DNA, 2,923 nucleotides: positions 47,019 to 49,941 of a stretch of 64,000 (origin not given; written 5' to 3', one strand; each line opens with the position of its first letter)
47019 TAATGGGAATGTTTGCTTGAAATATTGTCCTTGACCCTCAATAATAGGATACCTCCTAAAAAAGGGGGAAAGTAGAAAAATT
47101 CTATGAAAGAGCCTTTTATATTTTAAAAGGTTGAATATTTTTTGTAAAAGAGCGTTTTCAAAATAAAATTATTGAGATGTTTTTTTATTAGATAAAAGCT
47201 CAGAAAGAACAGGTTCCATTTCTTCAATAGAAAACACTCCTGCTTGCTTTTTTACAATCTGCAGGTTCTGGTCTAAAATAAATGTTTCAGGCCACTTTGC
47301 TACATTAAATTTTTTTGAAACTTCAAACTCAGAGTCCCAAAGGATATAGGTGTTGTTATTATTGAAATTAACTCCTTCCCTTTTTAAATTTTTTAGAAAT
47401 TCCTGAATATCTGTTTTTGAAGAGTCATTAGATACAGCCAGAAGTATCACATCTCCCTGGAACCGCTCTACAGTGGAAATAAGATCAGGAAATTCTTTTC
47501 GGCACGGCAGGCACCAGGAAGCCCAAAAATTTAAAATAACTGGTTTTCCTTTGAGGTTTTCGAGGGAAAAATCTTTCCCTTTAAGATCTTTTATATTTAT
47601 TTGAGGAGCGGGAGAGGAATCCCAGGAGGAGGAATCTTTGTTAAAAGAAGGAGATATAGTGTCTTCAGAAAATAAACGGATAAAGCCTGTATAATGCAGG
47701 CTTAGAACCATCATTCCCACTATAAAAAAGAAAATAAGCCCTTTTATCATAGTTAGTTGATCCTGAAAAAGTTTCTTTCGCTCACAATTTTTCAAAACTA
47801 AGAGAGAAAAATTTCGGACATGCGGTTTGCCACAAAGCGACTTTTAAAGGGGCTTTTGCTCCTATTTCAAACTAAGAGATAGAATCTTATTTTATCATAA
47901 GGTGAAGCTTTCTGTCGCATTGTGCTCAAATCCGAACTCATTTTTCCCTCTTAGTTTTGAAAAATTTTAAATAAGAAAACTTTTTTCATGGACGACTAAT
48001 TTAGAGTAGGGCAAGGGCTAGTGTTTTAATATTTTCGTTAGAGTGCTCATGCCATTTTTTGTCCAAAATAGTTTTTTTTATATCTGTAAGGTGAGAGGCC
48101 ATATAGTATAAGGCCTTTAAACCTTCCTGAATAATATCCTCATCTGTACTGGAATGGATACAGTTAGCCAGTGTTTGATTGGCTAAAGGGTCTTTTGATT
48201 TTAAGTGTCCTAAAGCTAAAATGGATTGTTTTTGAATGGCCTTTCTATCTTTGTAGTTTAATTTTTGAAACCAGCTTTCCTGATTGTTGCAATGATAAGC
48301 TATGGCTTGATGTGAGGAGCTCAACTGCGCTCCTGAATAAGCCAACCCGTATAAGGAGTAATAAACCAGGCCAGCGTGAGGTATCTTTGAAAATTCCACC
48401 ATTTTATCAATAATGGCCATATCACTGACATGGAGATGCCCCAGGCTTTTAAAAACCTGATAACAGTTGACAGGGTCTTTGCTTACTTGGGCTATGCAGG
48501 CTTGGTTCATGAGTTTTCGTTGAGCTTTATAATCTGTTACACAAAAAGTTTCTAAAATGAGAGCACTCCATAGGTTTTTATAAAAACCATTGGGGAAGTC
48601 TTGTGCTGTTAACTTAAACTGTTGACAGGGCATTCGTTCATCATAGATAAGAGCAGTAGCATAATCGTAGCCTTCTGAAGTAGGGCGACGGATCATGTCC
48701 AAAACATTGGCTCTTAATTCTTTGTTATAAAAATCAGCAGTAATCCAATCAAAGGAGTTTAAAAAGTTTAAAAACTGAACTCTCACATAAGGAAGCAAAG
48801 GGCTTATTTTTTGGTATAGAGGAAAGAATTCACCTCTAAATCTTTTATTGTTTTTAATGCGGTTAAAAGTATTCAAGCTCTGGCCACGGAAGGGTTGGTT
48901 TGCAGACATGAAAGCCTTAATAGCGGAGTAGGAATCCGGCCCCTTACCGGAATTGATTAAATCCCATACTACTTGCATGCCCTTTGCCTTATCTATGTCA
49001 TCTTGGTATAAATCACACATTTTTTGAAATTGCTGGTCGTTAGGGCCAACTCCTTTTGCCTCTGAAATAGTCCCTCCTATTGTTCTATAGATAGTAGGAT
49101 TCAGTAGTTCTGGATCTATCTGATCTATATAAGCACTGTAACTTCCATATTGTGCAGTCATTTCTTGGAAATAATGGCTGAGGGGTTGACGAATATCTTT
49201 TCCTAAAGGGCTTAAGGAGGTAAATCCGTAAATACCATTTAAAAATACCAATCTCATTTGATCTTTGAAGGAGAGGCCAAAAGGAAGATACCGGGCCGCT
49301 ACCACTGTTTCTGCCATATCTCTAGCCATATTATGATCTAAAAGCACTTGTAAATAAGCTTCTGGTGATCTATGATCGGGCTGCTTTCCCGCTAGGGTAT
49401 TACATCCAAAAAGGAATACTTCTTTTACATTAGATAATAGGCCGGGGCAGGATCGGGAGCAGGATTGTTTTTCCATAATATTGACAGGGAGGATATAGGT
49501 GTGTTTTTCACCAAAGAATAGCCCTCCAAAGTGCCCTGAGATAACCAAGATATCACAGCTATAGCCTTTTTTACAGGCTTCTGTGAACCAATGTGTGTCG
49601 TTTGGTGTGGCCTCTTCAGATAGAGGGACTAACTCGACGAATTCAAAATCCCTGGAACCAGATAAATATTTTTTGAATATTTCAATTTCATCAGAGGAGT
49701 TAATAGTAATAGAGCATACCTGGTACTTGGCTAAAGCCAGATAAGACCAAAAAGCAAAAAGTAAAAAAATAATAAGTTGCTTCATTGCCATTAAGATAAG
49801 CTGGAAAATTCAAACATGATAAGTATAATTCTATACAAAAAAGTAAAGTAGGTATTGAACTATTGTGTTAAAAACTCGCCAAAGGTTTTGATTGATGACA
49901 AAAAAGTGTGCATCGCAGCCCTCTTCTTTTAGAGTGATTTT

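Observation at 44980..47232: Complete C-R-M restriction-modification cassette bracketed by a 110-bp direct duplication of the junction between two convergent host genes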

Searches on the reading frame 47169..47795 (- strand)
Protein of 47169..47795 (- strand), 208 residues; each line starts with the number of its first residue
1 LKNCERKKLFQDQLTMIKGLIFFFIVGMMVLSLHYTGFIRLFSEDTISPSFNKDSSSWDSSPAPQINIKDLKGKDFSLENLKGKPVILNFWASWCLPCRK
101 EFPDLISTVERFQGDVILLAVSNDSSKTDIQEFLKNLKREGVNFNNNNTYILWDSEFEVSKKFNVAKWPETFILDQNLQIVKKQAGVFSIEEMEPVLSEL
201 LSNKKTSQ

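Call 4: search_protein_families(library=pfam, proteins=[window:47169-47795:-], max_evalue=0.01)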
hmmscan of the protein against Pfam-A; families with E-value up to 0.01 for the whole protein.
window:47169-47795:- (208 aa): 7 families
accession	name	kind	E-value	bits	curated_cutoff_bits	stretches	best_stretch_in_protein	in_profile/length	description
PF00578.27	AhpC-TSA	-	1e-21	77.6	26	1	62-181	4-122/124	AhpC/TSA family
PF08534.16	Redoxin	-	4.6e-16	59.4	26.6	1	61-195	4-142/148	Redoxin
PF13905.12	Thioredoxin_8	-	2.7e-14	53.7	27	1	83-178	1-92/94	Thioredoxin-like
PF00085.26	Thioredoxin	-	1.8e-08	34.7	23.5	1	72-130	6-65/103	Thioredoxin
PF13098.12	Thioredoxin_2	-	3.7e-07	30.9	27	1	82-197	4-104/104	Thioredoxin-like domain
PF13899.12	Thioredoxin_7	-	0.0022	18.5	27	1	82-130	16-67/83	Thioredoxin-like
PF00255.25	GSHPx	-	0.0081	16.2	27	0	66-164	4-94/108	Glutathione peroxidase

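Call 6: find_encoding_contigs(protein=window:47169-47795:-, flank=8000, max_places=10)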
Protein window:47169-47795:- (208 aa): no gene with exactly this product is on record in the collection.

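Call 11: find_related_loci(query=window:47169-47795:-, collection=genome_contigs, flank=8000)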
Query window:47169-47795:- (208 aa) in genome_contigs; peptide patterns used: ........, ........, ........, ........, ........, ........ (x = any residue, [..] = any of these).
600 stretches matched a pattern (row limit reached: there are more); 596 encode a relative of the query (tblastn E <= 1e-3); the best 80 are kept; 80 distinct loci.
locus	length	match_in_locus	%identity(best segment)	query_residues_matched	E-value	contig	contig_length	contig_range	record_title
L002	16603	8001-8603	49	16-205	2e-60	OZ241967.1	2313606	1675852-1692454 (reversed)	MAG: Bdellovibrionales bacterium isolate 18183e43-9e19-4b4c-84d8-5252462bff35 genome assembly, chromosome: 1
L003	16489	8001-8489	39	17-186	5e-32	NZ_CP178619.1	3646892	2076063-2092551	Bdellovibrio sp. HCB288 chromosome, complete genome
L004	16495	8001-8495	38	37-198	9e-31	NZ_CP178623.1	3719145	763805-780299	Bdellovibrio sp. HCB274 chromosome, complete genome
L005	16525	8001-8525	37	17-194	2e-29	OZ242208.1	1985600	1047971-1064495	MAG: Gammaproteobacteria bacterium isolate 08dfc7d2-33aa-48a5-bccb-5c38dce217f4 genome assembly, chromosome: 1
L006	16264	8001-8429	38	61-202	7e-27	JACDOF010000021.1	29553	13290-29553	MAG: Brevibacillus sp. isolate GB_MAG14_061 c_000000001118, whole genome shotgun sequence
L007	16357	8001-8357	40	64-186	5e-27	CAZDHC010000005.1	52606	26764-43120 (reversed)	MAG TPA_asm: uncultured Bdellovibrio sp. isolate SRP302895_co1_342 genome assembly, contig: NODE_1117_length_52606_cov_5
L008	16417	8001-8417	37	63-207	2e-26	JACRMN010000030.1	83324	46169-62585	MAG: Deltaproteobacteria bacterium isolate NC_groundwater_1908_Pr3_S2p5_74_37 SR2-18-S2p5_coassembly_scaffold_337190, wh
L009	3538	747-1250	33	22-188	2e-26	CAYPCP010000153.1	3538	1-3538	MAG TPA_asm: uncultured Pseudobdellovibrionaceae bacterium isolate SRP329715_co2_109 genome assembly, contig: NODE_47232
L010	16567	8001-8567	32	20-200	7e-26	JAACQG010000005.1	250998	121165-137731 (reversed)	MAG: Alphaproteobacteria bacterium isolate CG_2015-04_47_12 CG_2015-04_curated_scaffold_5, whole genome shotgun sequence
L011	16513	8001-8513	31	32-201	2e-24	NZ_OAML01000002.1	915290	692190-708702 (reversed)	Pygmaiobacter massiliensis strain Marseille-P3336, whole genome shotgun sequence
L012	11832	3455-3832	37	68-200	2e-23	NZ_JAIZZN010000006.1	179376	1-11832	Clostridium sp. CS001 contig00006, whole genome shotgun sequence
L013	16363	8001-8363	37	59-186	3e-23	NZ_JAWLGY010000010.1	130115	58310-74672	MAG: Marinobacter sp. isolate 30dZY2.bin.16 NODE_272_length_130115_cov_167.368385, whole genome shotgun sequence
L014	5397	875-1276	34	63-201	2e-23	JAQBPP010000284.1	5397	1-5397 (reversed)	MAG: Bacilli bacterium isolate RYN_350 scaffold_848291, whole genome shotgun sequence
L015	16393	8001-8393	35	63-200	3e-23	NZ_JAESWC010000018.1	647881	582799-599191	Clostridium rhizosphaerae strain YIM B02515 GCM70020049_18, whole genome shotgun sequence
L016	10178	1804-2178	38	55-188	5e-23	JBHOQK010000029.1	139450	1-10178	MAG: Dehalococcoidia bacterium isolate C0_12 k141_62452, whole genome shotgun sequence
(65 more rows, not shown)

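Call 15: find_encoding_contigs(protein=window:47169-47750:-, flank=8000, max_places=10)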
Protein window:47169-47750:- (193 aa): no gene with exactly this product is on record in the collection.

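Call 37: find_homologous_proteins(query=window:47169-47750:-, max_evalue=1e-40)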
Query window:47169-47750:- (193 aa): 12 proteins with E <= 1e-40 among 249 candidates.
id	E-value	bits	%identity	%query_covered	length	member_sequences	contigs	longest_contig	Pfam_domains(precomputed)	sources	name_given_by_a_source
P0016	6.4e-123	425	100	100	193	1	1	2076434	PF00085.27,PF08534.17,PF13905.13,PF13098.14,PF00578.28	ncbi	-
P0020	6.8e-92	324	76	99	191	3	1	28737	PF00085.27,PF08534.17,PF13905.13,PF13098.14,PF00578.28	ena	-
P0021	4.1e-91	322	78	98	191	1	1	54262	PF00085.27,PF08534.17,PF13905.13,PF13098.14,PF00578.28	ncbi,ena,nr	ncbi:MAG: TlpA disulfide reductase family protein [Bdellovibrionales bacterium]|nr:TlpA disulfide re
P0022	1.3e-70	255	63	92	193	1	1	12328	PF00085.27,PF08534.17,PF13905.13,PF00578.28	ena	-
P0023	5.3e-66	240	83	68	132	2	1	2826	PF00085.27,PF08534.17,PF13905.13,PF13098.14,PF00578.28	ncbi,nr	ncbi:MAG: TlpA disulfide reductase family protein, partial [Bdellovibrionaceae bacterium]|nr:TlpA di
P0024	2.3e-64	235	58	99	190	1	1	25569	PF00085.27,PF08534.17,PF13905.13,PF00578.28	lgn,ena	-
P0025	5.4e-58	214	52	96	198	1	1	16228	PF00085.27,PF08534.17,PF13905.13,PF13098.14,PF00578.28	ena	-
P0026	1.5e-53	199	49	98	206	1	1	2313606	PF00085.27,PF08534.17,PF13905.13,PF00578.28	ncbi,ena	-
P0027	4.9e-53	198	48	98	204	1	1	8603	PF00085.27,PF08534.17,PF13905.13,PF00578.28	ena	-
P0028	2.8e-49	185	61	72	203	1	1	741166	PF00085.27,PF08534.17,PF13905.13,PF00578.28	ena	-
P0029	3.3e-48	182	50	87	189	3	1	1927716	PF00085.27,PF08534.17,PF13905.13,PF13098.14,PF00578.28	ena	-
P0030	2.8e-47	179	41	96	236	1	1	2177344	PF00085.27,PF08534.17,PF13905.13,PF00578.28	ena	-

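Call 38: find_encoding_contigs(protein=P0020, flank=8000, max_places=6)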
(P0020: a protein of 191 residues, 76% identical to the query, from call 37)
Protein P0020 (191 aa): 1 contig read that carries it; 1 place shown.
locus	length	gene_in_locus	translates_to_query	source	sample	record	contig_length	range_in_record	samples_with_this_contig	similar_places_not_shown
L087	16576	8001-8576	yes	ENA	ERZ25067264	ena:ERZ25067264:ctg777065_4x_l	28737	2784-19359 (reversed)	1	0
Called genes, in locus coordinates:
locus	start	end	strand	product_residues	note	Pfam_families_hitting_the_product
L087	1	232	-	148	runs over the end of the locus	-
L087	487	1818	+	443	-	PF00375:SDF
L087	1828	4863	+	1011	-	-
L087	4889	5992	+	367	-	PF05140:ResB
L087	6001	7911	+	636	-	PF01578:Cytochrom_C_asm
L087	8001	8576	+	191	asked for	PF08534:Redoxin, PF00578:AhpC-TSA, PF00085:Thioredoxin (weak), PF13098:Thioredoxin_2 (weak), PF13905:Thioredoxin_8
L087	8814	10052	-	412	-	-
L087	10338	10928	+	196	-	-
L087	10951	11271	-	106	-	PF13442:Cytochrome_CBB3 (weak), PF00034:Cytochrom_C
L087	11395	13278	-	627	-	PF01926:MMR_HSR1, PF02421:FeoB_N, PF07670:Gate, PF07664:FeoB_C, PF07670:Gate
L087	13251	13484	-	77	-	PF04023:FeoA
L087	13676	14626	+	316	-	PF00291:PALP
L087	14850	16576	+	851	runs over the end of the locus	PF07732:Cu-oxidase_3, PF13473:Cupredoxin_1 (faint), PF00394:Cu-oxidase, PF07731:Cu-oxidase_2, PF07732:Cu-oxidase_3 (weak)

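Call 39: find_encoding_contigs(protein=P0022, flank=8000, max_places=6)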
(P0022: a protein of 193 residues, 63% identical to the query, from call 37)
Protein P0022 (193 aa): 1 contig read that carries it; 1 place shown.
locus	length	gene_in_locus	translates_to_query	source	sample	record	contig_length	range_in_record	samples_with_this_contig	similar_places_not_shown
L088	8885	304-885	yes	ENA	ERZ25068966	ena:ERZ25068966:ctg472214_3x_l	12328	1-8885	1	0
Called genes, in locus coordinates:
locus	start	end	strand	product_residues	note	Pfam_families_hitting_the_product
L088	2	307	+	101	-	?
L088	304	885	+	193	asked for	PF08534:Redoxin, PF00578:AhpC-TSA, PF00085:Thioredoxin (weak), PF13905:Thioredoxin_8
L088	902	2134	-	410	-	-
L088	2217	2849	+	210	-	PF14376:Haem_bd (faint), PF00034:Cytochrom_C (weak)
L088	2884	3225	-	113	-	PF13442:Cytochrome_CBB3, PF00034:Cytochrom_C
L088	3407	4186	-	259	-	PF13180:PDZ_2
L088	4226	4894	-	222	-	PF23211:LRR_LRWD1 (weak), PF13306:LRR_5, PF13855:LRR_8, PF23598:LRR_14 (weak), PF12799:LRR_4 (weak), PF13855:LRR_8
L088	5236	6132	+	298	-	-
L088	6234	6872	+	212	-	PF09601:DUF2459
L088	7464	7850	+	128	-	-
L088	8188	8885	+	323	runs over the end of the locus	PF01972:SDH_protease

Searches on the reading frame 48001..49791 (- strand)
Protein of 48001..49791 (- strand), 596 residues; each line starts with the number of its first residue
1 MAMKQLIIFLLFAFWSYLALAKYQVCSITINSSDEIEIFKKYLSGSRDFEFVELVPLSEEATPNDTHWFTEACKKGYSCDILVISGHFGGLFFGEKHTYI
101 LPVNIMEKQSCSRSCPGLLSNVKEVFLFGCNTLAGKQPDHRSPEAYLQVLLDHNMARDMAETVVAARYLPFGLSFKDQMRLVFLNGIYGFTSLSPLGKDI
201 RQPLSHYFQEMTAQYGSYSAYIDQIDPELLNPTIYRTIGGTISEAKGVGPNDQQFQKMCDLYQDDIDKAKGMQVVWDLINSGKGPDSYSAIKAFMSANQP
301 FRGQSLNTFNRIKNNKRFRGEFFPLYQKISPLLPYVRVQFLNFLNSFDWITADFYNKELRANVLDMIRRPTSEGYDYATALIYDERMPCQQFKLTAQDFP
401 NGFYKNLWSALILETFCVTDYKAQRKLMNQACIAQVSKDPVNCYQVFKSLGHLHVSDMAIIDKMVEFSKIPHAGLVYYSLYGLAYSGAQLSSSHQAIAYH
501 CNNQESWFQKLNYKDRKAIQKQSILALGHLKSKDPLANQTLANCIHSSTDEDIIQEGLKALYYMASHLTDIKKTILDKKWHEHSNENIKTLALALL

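Call 4: search_protein_families(library=pfam, proteins=[window:48001-49791:-], max_evalue=0.01)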
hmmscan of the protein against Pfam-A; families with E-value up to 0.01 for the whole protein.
window:48001-49791:- (596 aa): 0 families

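Call 36: find_related_loci(query=window:48001-49791:-, collection=metagenome_contigs, flank=9000)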
Query window:48001-49791:- (596 aa) in metagenome_contigs; peptide patterns used: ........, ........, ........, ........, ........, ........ (x = any residue, [..] = any of these).
28 stretches matched a pattern, but none encodes a relative of the query by tblastn (E <= 1e-3).

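Call 57: search_protein_families(library=ncbifam, proteins=[window:48001-49791:-], max_evalue=0.01)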
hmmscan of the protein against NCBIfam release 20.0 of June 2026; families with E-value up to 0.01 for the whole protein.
window:48001-49791:- (596 aa): 0 families
